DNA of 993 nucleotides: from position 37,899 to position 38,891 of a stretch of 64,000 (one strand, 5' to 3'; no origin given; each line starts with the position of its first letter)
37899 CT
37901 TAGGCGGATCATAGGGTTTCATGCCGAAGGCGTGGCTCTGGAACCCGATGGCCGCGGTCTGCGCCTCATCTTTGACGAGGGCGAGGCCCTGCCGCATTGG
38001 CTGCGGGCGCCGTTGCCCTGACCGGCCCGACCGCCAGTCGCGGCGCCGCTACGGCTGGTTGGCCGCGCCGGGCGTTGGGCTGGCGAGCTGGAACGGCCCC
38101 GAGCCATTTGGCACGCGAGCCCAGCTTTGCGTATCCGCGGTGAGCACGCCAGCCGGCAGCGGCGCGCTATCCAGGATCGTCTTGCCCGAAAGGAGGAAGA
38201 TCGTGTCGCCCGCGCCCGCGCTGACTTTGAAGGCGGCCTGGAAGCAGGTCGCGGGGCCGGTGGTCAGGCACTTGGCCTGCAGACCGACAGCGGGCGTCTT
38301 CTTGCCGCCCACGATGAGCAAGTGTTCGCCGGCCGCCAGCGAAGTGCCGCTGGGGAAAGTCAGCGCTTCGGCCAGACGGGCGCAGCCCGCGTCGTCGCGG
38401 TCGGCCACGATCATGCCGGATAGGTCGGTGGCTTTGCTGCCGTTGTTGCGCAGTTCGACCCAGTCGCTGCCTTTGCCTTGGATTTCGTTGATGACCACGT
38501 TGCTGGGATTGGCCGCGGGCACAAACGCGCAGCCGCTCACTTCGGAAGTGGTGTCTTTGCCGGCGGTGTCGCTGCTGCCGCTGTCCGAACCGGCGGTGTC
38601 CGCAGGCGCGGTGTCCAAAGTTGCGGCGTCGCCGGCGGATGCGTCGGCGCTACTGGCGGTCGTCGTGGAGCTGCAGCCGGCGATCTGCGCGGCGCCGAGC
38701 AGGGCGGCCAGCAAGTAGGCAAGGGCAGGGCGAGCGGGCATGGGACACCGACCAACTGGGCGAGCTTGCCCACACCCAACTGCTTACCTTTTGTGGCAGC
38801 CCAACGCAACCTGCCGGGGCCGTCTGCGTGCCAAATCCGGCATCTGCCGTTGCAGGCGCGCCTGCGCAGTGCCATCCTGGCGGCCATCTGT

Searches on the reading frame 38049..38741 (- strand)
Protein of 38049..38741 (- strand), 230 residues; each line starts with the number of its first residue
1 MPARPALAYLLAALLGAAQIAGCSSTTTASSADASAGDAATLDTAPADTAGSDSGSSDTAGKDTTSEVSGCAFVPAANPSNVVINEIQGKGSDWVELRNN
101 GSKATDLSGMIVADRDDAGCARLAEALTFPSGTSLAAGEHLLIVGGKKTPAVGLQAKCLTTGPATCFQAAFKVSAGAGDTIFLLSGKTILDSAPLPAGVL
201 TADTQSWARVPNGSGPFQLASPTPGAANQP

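Call 33: search_protein_families(library=pfam, proteins=[window:38049-38741:-], max_evalue=0.00001)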
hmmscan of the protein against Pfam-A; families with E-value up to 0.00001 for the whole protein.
window:38049-38741:- (230 aa): 1 family
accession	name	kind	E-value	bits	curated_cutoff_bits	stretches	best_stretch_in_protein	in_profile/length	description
PF00932.25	LTD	-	1.5e-13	51.5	34.3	1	76-185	2-96/109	Lamin Tail Domain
